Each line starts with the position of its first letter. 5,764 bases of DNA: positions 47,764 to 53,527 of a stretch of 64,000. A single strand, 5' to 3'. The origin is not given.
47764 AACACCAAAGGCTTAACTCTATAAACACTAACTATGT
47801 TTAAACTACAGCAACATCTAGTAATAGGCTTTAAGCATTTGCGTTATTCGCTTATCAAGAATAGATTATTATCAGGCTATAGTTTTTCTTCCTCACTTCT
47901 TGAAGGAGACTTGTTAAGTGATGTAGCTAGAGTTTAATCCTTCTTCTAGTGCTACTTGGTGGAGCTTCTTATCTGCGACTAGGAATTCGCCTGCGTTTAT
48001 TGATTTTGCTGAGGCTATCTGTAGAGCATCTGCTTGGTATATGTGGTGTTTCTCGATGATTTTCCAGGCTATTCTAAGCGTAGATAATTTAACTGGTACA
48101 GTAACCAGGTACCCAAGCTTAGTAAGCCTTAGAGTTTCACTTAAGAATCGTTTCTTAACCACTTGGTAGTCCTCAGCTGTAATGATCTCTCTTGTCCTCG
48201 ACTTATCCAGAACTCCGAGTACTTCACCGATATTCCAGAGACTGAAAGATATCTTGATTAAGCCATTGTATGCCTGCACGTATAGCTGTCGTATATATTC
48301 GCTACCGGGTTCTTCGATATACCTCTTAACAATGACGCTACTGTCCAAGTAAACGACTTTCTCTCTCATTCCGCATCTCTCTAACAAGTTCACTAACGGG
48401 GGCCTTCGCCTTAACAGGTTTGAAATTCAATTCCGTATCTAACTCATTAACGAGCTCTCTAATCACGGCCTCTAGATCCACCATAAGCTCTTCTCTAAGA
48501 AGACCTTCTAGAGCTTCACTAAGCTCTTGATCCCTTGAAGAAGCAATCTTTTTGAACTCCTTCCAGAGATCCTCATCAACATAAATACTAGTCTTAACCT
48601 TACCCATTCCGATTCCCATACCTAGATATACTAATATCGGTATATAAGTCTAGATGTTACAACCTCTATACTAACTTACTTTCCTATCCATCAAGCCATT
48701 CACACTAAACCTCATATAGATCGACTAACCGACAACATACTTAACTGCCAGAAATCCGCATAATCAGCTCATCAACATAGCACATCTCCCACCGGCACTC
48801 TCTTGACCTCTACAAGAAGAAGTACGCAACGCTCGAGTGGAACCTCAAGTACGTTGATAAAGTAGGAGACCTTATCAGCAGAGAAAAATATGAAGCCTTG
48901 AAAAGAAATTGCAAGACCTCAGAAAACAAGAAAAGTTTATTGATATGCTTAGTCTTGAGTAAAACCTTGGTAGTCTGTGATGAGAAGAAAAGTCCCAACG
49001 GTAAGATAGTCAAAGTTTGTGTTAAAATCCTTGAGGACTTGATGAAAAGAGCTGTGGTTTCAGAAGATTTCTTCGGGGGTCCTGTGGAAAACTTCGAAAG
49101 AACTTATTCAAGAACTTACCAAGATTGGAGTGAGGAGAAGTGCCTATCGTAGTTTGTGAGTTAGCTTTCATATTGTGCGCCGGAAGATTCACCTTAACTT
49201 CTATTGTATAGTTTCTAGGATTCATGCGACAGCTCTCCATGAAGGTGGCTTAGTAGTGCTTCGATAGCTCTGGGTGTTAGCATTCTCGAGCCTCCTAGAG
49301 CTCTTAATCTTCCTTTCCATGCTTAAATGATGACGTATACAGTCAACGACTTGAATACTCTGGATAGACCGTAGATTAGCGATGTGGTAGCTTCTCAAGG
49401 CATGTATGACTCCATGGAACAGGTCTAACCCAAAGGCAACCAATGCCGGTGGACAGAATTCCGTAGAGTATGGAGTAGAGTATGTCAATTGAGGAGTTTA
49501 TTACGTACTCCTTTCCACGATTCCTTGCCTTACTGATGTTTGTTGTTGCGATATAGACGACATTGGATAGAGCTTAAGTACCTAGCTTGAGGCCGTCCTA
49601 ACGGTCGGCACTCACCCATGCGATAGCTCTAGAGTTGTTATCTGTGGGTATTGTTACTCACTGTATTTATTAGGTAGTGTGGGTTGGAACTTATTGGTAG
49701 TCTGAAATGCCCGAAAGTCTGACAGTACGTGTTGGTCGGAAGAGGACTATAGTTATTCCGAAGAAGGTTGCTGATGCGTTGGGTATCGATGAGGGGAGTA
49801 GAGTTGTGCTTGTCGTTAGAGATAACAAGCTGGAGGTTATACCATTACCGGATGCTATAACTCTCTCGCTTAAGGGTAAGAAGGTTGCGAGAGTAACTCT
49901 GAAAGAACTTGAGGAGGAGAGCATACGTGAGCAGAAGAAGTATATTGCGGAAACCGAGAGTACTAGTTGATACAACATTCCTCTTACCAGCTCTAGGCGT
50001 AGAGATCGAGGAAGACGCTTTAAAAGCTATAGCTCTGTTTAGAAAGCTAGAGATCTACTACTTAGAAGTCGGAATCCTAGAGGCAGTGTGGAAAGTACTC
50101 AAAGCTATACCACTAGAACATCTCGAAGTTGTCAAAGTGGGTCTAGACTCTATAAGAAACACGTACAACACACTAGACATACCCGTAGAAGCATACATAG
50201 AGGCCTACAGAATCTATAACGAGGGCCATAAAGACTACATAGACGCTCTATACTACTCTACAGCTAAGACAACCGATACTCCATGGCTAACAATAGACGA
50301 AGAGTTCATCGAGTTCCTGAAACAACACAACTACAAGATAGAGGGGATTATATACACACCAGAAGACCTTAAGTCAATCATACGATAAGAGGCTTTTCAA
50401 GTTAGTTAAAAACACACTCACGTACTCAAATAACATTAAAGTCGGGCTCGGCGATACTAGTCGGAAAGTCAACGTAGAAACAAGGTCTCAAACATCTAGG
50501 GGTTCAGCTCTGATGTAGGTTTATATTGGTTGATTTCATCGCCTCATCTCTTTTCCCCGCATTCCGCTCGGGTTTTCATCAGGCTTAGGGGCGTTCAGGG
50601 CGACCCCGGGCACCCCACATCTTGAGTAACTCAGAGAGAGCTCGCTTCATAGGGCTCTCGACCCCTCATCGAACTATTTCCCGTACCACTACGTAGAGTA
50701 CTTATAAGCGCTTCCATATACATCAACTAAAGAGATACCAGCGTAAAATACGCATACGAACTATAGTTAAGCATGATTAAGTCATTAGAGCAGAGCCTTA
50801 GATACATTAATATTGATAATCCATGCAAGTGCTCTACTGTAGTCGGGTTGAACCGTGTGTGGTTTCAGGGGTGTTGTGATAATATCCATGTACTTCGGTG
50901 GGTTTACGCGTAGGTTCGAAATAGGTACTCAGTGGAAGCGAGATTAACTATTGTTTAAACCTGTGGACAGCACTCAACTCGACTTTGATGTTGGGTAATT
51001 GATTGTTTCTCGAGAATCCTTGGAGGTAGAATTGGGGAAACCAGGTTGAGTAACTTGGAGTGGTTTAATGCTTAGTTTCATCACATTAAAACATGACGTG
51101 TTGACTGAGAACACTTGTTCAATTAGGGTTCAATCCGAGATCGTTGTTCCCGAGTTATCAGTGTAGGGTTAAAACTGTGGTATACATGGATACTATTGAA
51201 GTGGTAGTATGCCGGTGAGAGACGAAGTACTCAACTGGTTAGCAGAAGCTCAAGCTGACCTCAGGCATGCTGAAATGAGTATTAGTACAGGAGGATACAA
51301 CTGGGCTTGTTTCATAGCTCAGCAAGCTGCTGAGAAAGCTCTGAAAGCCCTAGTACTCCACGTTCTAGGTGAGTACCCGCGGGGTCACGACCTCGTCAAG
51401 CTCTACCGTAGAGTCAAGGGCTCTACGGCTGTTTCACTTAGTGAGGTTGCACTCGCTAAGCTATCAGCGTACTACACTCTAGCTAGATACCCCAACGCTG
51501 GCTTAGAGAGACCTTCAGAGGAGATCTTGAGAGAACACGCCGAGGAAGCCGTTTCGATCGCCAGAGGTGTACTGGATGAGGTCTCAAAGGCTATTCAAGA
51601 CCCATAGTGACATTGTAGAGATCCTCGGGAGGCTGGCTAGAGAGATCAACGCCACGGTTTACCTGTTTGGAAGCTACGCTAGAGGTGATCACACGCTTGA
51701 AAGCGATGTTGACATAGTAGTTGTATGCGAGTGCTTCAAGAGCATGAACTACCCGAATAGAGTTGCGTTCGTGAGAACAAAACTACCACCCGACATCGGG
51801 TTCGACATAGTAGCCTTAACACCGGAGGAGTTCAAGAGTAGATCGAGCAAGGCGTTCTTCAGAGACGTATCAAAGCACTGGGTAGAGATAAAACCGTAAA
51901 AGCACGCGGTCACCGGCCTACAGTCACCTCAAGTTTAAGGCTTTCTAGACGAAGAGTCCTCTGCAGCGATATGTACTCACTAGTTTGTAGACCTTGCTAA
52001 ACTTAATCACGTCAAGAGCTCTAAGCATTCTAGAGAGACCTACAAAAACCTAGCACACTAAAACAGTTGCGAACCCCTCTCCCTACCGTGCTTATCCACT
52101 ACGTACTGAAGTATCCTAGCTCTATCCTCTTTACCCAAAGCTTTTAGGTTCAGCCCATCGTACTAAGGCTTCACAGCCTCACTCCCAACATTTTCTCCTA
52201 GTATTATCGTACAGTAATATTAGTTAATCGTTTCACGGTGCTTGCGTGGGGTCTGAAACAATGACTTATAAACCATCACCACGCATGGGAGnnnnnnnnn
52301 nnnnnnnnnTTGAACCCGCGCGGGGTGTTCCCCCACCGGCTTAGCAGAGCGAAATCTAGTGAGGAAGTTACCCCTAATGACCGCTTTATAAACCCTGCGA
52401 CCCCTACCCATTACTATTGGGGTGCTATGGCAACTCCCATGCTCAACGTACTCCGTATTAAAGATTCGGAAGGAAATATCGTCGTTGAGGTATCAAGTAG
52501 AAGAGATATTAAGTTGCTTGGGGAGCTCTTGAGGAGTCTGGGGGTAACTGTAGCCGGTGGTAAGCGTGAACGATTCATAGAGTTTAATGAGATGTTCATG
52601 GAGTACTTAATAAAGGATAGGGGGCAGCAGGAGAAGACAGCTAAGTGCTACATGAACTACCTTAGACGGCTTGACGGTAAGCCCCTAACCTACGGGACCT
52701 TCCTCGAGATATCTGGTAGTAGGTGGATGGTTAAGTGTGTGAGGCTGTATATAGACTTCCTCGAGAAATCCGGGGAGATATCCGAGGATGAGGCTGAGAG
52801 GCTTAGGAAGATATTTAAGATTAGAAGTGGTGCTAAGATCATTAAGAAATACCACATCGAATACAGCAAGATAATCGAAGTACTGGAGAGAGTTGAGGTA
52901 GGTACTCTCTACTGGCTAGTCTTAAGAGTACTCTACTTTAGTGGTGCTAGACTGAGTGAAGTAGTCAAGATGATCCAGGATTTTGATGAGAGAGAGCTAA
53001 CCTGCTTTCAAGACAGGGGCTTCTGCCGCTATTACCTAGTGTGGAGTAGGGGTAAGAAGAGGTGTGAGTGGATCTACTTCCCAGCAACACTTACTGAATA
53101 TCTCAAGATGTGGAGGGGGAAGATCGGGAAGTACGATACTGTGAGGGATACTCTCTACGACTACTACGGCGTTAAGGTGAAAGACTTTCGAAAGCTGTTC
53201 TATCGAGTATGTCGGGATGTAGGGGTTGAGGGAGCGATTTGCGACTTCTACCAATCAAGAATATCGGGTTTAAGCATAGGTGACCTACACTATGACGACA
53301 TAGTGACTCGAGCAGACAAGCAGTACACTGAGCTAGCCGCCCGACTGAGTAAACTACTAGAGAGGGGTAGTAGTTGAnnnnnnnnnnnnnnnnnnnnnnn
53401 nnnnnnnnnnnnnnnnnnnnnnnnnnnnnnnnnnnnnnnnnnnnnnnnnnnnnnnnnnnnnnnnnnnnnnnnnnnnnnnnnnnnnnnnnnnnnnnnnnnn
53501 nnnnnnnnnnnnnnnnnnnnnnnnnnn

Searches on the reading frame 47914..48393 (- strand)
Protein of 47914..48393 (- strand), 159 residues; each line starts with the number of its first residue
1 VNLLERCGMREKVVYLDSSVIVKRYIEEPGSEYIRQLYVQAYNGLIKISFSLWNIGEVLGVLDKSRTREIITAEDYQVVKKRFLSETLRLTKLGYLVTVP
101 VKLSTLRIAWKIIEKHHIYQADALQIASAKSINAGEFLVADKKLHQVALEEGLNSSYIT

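Call 11: search_protein_families(library=pfam, proteins=[window:47914-48393:-], max_evalue=0.01)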
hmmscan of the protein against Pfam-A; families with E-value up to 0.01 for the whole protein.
window:47914-48393:- (159 aa): 1 family
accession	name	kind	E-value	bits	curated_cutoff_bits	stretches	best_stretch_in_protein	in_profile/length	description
PF01850.27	PIN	-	2e-09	38.5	23.6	1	14-148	1-118/120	PIN domain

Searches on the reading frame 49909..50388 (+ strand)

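Call 11: search_protein_families(library=pfam, proteins=[window:49909-50388:+], max_evalue=0.01)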
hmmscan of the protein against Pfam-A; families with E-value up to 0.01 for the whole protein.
window:49909-50388:+ (159 aa): 2 families
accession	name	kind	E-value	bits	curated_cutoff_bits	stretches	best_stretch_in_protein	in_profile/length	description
PF01850.27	PIN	-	3.8e-09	37.6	23.6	1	18-135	1-116/120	PIN domain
PF00502.25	Phycobilisome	-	0.0038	17.6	22.2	1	76-111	101-136/155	Phycobilisome protein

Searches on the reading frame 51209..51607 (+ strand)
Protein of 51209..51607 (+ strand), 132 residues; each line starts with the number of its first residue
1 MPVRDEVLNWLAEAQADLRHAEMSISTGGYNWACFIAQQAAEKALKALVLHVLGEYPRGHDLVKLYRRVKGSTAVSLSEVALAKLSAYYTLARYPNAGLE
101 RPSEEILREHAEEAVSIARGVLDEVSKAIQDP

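Call 11: search_protein_families(library=pfam, proteins=[window:51209-51607:+], max_evalue=0.01)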
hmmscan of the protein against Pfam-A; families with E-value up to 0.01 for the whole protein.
window:51209-51607:+ (132 aa): 1 family
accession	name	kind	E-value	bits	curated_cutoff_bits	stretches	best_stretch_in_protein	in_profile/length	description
PF05168.19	HEPN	-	5.3e-28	98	22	1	9-126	3-115/117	HEPN domain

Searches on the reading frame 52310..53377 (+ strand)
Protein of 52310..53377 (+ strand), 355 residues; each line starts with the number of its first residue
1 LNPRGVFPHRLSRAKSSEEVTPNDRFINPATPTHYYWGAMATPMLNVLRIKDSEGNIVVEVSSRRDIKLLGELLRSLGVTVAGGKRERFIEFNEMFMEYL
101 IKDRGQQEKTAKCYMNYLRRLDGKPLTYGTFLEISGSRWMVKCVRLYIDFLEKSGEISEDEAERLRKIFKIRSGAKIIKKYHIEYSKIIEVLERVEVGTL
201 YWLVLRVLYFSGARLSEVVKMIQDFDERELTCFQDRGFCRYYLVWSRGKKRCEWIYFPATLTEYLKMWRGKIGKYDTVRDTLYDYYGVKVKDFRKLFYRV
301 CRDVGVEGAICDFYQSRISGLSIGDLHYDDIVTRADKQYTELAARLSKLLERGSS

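Call 7: search_protein_families(library=pfam, proteins=[window:52310-53377:+], max_evalue=0.01)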
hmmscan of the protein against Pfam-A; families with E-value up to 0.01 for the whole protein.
window:52310-53377:+ (355 aa): 1 family
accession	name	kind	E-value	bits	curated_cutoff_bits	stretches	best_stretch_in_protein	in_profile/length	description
PF16795.10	Phage_integr_3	-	3.9e-26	92.3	27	1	181-343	2-159/161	Archaeal phage integrase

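Call 24: search_protein_families(library=phrogs, proteins=[window:52427-53377:+], max_evalue=0.1)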
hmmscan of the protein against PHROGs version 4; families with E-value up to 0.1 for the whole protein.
window:52427-53377:+ (316 aa): 2 families
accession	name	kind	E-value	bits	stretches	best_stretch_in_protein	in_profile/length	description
phrog_5127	-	integration and excision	2e-33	117.3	1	55-312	124-354/355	integrase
phrog_1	-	integration and excision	1.4e-05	25.6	1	46-241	162-362/611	integrase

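Call 97: search_protein_representatives(protein=window:52310-53377:+)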
Query: 355 residues. Proteins with E-value up to 0.001 (for the whole library): 256; up to 1e-10: 92; up to 1e-30: 16. The best 150 are listed.
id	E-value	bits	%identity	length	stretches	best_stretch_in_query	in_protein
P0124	3.5e-104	365.1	51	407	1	2-350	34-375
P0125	7.8e-84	298.2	47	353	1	28-351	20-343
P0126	6.0e-81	288.7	100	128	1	228-355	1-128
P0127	1.5e-76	274.2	43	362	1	57-344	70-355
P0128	6.1e-72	259.1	44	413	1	46-352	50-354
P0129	2.4e-71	257.1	45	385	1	54-350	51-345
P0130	2.8e-59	217.4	46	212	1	140-350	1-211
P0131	4.5e-53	197.0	95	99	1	1-99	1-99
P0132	5.0e-51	190.3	40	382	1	89-349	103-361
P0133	3.7e-50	187.4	39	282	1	102-351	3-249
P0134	1.5e-47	178.8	45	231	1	166-346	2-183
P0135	1.4e-36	142.8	35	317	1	94-351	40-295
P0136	6.7e-34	134.0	38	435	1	97-347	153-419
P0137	2.0e-33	132.4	37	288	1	95-349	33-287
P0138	9.0e-33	130.3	34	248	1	136-348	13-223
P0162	8.6e-17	77.7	92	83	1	1-40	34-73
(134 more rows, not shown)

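Call 99: find_encoding_contigs(protein=P0162, flank=10000, max_places=10)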
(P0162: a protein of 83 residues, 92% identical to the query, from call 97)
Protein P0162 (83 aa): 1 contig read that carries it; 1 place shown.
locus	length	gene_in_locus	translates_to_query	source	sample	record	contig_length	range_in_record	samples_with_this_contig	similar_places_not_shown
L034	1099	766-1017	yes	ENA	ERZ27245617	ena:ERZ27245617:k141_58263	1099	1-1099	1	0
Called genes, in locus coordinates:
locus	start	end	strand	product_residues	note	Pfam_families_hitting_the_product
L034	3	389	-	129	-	?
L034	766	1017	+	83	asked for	-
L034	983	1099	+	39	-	?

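Call 109: find_encoding_contigs(protein=P0124, flank=10000, max_places=5)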
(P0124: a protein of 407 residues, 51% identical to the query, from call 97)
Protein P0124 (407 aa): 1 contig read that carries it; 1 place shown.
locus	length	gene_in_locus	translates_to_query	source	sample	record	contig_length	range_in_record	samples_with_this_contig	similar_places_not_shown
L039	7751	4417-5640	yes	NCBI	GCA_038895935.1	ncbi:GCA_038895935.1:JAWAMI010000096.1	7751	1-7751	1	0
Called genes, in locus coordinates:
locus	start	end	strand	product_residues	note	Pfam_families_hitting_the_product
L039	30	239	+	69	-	-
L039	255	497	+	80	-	-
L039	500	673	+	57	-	-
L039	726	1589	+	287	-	-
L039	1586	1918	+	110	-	-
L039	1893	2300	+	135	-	-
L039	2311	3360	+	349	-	-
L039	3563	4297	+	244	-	-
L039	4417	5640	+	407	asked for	PF16795:Phage_integr_3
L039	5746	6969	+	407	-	-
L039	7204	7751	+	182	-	?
